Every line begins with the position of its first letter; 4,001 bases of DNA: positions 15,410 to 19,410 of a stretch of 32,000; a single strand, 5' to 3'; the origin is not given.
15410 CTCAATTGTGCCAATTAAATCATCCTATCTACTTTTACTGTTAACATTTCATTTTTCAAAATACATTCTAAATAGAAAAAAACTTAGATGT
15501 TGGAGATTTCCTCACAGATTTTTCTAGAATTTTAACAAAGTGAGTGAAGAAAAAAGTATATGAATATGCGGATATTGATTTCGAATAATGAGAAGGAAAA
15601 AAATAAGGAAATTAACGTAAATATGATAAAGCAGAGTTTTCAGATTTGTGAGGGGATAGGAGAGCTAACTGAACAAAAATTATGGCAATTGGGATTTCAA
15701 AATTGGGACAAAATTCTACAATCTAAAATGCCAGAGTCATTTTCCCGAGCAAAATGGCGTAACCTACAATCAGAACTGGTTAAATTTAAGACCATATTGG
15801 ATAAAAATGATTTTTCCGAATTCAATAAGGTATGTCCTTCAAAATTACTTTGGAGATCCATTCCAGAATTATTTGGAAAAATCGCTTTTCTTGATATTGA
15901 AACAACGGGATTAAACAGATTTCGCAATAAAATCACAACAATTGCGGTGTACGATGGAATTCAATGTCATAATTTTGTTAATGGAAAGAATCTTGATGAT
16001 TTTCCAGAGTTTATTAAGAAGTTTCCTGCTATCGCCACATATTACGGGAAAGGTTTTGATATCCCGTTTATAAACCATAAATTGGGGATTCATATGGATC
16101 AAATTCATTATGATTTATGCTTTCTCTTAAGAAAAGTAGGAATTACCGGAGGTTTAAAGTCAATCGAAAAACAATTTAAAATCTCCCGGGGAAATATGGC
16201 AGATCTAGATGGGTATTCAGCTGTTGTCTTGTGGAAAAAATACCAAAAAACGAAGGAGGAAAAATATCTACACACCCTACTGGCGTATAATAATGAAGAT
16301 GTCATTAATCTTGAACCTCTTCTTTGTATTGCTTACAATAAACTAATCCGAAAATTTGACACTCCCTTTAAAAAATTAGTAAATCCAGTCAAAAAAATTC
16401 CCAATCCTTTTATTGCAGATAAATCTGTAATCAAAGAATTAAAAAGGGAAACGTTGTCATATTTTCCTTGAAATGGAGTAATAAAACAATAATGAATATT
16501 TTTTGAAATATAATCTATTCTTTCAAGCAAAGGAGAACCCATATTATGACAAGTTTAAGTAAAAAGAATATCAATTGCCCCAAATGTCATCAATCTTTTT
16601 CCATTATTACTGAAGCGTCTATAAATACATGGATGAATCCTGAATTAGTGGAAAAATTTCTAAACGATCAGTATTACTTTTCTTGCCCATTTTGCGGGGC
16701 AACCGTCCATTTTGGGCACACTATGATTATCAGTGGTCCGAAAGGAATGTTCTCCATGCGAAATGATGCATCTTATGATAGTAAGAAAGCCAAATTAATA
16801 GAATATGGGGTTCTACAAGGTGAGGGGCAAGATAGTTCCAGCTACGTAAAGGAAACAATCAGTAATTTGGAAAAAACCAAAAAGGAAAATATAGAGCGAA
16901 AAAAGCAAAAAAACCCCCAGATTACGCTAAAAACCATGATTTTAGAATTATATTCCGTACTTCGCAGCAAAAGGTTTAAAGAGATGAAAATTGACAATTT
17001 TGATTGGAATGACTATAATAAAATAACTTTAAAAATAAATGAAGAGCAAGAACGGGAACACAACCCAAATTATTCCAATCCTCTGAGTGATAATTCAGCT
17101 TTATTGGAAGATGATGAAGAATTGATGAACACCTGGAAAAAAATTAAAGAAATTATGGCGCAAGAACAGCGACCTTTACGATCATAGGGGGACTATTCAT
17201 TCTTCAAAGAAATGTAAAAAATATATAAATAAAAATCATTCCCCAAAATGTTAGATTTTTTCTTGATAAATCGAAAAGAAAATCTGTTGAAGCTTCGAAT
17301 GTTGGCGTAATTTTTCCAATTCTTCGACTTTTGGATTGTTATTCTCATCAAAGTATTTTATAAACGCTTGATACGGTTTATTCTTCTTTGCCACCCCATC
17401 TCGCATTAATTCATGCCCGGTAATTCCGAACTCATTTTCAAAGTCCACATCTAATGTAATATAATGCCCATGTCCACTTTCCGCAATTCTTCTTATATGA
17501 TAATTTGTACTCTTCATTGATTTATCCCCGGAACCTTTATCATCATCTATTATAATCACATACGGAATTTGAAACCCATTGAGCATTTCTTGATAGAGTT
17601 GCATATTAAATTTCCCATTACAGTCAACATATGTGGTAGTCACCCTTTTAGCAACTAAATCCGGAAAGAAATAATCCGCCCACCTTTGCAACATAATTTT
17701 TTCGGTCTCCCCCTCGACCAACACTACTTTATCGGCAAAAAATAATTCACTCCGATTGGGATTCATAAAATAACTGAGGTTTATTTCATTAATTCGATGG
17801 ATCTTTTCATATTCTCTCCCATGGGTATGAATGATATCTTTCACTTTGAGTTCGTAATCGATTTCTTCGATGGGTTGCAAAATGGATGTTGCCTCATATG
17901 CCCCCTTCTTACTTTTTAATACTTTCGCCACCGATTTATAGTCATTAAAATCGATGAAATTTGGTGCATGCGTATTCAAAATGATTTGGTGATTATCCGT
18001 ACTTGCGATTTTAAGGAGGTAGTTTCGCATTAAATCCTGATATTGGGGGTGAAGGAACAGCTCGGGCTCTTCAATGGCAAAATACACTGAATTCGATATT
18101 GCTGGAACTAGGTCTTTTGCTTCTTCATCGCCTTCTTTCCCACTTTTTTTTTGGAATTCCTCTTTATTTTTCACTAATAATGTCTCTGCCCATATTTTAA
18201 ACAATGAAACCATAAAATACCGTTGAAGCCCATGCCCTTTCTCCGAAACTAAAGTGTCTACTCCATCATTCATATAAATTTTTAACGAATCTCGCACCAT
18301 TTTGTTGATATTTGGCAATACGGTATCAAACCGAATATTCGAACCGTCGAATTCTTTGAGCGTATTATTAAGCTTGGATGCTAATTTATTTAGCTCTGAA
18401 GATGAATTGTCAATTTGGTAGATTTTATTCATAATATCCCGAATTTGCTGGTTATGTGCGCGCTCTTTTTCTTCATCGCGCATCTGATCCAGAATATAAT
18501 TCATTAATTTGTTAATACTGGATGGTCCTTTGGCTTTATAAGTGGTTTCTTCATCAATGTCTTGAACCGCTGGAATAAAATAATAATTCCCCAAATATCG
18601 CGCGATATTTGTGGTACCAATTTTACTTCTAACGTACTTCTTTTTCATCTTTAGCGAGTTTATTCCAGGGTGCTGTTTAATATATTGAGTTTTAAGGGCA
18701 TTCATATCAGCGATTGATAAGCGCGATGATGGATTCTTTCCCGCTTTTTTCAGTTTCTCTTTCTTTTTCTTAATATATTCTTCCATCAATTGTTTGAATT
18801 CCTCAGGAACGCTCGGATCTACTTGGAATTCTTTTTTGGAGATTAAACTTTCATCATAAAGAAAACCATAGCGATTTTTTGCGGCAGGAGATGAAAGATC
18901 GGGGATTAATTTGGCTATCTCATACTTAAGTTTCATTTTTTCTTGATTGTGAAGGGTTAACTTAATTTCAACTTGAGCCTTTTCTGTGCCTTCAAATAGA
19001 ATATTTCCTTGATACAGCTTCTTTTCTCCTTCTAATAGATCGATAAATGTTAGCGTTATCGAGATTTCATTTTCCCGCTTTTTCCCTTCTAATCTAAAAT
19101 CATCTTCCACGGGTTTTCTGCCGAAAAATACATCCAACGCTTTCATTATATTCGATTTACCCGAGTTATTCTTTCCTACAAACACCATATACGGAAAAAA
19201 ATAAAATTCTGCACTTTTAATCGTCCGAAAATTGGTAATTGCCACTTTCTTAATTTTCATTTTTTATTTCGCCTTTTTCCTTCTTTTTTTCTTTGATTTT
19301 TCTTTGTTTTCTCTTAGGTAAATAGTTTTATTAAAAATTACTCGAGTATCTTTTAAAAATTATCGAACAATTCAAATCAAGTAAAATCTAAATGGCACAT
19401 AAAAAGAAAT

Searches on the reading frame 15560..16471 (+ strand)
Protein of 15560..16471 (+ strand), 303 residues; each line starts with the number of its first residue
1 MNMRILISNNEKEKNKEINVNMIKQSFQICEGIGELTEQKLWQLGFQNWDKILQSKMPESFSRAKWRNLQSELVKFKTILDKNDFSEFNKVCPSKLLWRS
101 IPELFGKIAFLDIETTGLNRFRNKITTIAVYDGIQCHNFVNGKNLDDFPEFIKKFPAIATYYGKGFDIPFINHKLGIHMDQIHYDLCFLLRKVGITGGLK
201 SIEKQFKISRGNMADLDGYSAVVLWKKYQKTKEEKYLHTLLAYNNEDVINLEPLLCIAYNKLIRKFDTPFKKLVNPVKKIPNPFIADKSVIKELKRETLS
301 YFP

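Call 38: search_protein_families(library=padloc, proteins=[window:15560-16471:+], max_evalue=0.01)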
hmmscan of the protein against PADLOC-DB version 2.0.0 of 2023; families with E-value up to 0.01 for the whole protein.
window:15560-16471:+ (303 aa): 1 family
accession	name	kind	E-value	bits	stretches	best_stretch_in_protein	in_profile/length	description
PDLC01247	DEDDh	-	0.00015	20.4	0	110-132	2-24/139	"CAS-I,CAS-II,CAS-III,CAS-IV,CAS-V,CAS-VI; associated"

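Call 39: search_protein_families(library=phrogs, proteins=[window:15560-16471:+], max_evalue=0.01)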
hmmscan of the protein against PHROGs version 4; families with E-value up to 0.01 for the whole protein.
window:15560-16471:+ (303 aa): 4 families
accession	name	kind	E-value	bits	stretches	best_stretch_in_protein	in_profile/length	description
phrog_17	-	DNA, RNA and nucleotide metabolism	3.3e-05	23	1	4-250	614-816/1445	DNA polymerase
phrog_403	-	DNA, RNA and nucleotide metabolism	4e-05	23.7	1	143-262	129-246/321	DNA polymerase exonuclease subunit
phrog_192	-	DNA, RNA and nucleotide metabolism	0.001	19.4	1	80-130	81-129/397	DNA polymerase exonuclease subunit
phrog_38224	-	unknown function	0.0095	16.8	0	43-88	87-132/190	-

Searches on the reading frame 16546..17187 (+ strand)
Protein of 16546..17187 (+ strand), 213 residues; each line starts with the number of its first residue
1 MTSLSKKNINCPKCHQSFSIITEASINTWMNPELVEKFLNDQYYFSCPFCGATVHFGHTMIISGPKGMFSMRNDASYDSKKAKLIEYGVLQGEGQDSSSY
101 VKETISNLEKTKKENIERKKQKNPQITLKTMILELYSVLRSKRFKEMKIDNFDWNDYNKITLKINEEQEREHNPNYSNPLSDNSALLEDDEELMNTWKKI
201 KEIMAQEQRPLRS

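Call 38: search_protein_families(library=padloc, proteins=[window:16546-17187:+], max_evalue=0.01)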
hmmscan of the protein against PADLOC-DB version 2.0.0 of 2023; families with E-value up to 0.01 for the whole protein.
window:16546-17187:+ (213 aa): 0 families

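Call 39: search_protein_families(library=phrogs, proteins=[window:16546-17187:+], max_evalue=0.01)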
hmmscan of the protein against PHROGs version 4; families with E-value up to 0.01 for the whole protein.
window:16546-17187:+ (213 aa): 1 family
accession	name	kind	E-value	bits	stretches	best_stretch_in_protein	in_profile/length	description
phrog_5602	-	unknown function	7.3e-05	23.4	1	4-52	14-50/60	-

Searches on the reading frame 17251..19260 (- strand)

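Call 8: search_protein_families(library=pfam, proteins=[window:17251-19260:-], max_evalue=0.01)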
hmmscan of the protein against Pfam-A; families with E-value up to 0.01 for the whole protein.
window:17251-19260:- (669 aa): 6 families
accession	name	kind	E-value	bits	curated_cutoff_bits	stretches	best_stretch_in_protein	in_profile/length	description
PF13175.12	AAA_15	-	1.7e-40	140.2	32.1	1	1-436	1-374/374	AAA ATPase domain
PF20469.4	OLD-like_TOPRIM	-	1.9e-16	60.7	23.2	1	507-574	1-67/67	Overcoming lysogenization defect protein-like, TOPRIM domain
PF13304.12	AAA_21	-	1.2e-12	48.9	27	2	395-437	263-304/304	AAA domain, putative AbiEii toxin, Type IV TA system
PF13476.12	AAA_23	-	9.5e-06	26.8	27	1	5-303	1-199/201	AAA domain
PF02463.25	SMC_N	-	2e-05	24.6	40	1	3-50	2-52/220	RecF/RecN/SMC N terminal domain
PF11398.14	DUF2813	-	5.4e-05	23.2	21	1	1-81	1-89/372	Protein of unknown function (DUF2813)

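Call 38: search_protein_families(library=padloc, proteins=[window:17251-19260:-], max_evalue=0.01)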
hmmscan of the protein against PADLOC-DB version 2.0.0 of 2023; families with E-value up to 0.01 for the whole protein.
window:17251-19260:- (669 aa): 86 families (the best 25 are shown)
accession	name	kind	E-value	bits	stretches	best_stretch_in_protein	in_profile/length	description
PDLC02358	Old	-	1.5e-56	190.4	2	148-660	59-528/578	Old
PDLC02979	AriA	-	9.3e-39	132.3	1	1-436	1-373/373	-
PDLC00070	GajA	-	1.2e-38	131.2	2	225-584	152-459/596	AAA ATPase domain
PDLC00067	GajA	-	1.9e-28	97.3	2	186-617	121-508/604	AAA ATPase domain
PDLC00065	GajA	-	3e-28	97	1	1-668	1-570/670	AAA ATPase domain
PDLC00085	GajA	-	1.5e-27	94.6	2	182-583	85-449/580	AAA ATPase domain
PDLC00071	GajA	-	7.9e-27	92.3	2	395-584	278-446/588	AAA ATPase domain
PDLC00062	GajA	-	1.9e-25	87.4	3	487-592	443-548/639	AAA ATPase domain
PDLC00093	GajA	-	8.8e-25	85.5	1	1-586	1-568/736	AAA ATPase domain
PDLC00090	GajA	-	1e-24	85.2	3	222-437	160-365/659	AAA ATPase domain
PDLC00063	GajA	-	1.7e-23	81.1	1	1-576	1-527/679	AAA ATPase domain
PDLC00066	GajA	-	1.8e-23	80.9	2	259-592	172-451/567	AAA ATPase domain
PDLC00083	GajA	-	3.2e-22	76.7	2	250-592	170-488/639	AAA ATPase domain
PDLC00094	GajA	-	2.2e-21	74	2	224-628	159-507/569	AAA ATPase domain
PDLC00075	GajA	-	4.3e-21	73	3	1-121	1-122/536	AAA ATPase domain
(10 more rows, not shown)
